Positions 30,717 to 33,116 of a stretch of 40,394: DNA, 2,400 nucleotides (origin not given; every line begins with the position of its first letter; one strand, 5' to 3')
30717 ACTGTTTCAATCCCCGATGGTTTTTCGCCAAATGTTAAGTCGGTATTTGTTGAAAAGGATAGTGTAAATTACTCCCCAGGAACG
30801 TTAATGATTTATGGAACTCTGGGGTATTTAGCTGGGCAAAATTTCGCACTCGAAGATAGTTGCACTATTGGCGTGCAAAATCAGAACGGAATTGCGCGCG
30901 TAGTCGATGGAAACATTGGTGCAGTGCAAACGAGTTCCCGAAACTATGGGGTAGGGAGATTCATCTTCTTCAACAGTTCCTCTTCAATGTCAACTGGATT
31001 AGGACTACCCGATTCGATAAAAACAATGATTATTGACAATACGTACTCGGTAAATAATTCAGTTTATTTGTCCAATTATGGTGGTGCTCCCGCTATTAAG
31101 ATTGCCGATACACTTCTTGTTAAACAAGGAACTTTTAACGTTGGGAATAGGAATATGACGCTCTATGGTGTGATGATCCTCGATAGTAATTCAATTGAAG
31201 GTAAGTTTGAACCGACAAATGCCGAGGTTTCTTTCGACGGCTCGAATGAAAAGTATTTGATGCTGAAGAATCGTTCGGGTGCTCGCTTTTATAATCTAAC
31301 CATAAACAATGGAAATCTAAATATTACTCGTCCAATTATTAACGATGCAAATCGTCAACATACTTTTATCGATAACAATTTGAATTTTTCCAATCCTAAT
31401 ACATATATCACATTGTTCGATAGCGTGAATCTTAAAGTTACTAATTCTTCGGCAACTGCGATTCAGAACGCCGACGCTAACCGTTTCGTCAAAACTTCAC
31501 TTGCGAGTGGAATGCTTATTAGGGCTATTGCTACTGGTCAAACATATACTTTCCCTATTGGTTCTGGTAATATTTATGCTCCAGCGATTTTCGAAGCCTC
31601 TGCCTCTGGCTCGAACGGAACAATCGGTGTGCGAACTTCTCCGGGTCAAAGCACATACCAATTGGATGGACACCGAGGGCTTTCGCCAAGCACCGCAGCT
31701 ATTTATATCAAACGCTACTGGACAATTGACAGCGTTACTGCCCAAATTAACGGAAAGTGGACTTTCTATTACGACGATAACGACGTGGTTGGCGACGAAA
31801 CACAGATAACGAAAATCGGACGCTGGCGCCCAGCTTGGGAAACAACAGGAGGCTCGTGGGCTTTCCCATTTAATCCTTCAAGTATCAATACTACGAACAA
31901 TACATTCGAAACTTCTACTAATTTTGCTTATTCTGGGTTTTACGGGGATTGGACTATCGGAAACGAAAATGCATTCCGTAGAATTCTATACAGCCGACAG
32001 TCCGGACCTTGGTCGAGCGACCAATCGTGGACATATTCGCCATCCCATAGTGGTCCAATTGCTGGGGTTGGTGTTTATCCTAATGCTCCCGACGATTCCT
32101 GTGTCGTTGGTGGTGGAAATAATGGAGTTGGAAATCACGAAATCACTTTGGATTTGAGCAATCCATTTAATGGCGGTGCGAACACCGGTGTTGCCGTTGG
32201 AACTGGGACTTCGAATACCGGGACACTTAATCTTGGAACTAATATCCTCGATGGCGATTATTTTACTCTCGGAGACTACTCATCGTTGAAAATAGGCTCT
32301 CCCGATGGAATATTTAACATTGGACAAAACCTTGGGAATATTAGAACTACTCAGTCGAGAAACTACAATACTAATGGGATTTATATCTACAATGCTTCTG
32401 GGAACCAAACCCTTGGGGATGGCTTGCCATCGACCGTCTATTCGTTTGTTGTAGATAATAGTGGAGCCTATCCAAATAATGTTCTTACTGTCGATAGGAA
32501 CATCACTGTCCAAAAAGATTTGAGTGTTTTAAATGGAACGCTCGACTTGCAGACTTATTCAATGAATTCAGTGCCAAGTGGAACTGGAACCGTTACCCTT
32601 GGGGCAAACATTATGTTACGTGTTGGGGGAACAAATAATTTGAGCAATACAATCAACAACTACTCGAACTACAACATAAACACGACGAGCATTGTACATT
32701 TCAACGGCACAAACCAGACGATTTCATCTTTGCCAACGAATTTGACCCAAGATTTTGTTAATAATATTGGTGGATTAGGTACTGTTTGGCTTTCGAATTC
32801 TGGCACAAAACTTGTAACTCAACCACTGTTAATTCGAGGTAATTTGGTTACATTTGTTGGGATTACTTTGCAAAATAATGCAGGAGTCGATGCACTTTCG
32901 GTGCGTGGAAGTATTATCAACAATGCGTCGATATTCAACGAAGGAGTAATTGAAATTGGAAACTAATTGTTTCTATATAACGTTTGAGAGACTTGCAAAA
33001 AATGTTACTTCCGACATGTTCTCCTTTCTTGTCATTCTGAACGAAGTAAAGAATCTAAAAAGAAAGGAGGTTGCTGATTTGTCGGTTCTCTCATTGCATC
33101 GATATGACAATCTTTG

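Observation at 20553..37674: Three adjacent CTD-less exoproteins form a private family with matching chain termini (...IEIG[N/Q]-COOH and SQ|..NTGG..)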

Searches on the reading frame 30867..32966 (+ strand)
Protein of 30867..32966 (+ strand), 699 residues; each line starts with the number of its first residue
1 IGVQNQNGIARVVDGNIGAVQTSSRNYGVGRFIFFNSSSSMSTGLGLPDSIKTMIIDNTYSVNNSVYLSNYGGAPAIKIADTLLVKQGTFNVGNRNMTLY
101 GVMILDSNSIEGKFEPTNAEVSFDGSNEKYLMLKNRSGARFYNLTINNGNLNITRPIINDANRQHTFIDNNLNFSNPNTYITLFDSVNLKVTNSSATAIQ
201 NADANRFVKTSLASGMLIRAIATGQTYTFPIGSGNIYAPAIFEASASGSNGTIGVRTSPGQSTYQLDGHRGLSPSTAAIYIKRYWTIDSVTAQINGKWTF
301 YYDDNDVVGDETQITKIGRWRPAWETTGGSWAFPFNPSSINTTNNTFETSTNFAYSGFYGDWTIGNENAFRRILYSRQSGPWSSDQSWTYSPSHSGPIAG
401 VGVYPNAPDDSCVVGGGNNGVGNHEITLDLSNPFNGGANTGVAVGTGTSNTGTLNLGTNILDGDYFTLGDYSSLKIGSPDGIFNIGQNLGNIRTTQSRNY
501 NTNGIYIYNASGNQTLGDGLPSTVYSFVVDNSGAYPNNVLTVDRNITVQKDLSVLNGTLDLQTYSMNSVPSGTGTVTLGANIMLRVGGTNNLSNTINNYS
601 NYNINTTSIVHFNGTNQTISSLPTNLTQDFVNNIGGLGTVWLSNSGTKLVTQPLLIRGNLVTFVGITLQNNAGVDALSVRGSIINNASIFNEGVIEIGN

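Call 17: find_homologous_proteins(query=window:30867-32966:+, max_evalue=0.001)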
Query window:30867-32966:+ (699 aa): 6 proteins with E <= 0.001 among 8000 candidates.
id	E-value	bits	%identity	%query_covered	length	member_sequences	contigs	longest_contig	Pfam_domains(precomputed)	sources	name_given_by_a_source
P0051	1.8e-219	749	60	84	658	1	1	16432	-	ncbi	ncbi:MAG: hypothetical protein ACUVQ1_08445 [Candidatus Kapaibacteriales bacterium]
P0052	3.4e-213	728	60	84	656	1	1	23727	-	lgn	-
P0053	1.5e-182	627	47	100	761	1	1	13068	-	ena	-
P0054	2.8e-166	573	51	87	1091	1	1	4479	-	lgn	-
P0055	7.2e-140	486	68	46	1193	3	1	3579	-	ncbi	ncbi:MAG: hypothetical protein ACK4SO_00705, partial [Candidatus Kapaibacteriota bacterium]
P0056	5.0e-55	205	34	73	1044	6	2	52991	-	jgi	jgi:hypothetical protein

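Call 85: find_encoding_contigs(protein=P0052, flank=10000, max_places=1)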
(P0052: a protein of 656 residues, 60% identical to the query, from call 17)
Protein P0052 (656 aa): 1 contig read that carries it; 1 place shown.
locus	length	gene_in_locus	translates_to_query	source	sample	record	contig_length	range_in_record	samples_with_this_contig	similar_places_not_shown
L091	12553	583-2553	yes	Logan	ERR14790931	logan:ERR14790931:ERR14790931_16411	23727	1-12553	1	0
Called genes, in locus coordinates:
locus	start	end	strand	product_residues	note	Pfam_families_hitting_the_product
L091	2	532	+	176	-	?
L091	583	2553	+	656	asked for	-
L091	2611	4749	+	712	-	-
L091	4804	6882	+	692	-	-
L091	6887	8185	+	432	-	-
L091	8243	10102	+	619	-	PF23381:Beta-prop_IFT122_1st, PF24782:WD40_MABP1-WDR62_2nd, PF24814:WD40_Prp19, PF25174:Beta-prop_THOC3, PF25175:Beta-prop_WDR5, PF23381:Beta-prop_IFT122_1st, PF24807:WD40_CDC20-Fz, PF24805:EIF3I, +31 more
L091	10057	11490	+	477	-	PF13568:OMP_b-brl_2 (faint), PF00691:OmpA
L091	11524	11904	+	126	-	PF00072:Response_reg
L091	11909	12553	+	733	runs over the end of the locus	PF03924:CHASE, PF00512:HisKA (weak)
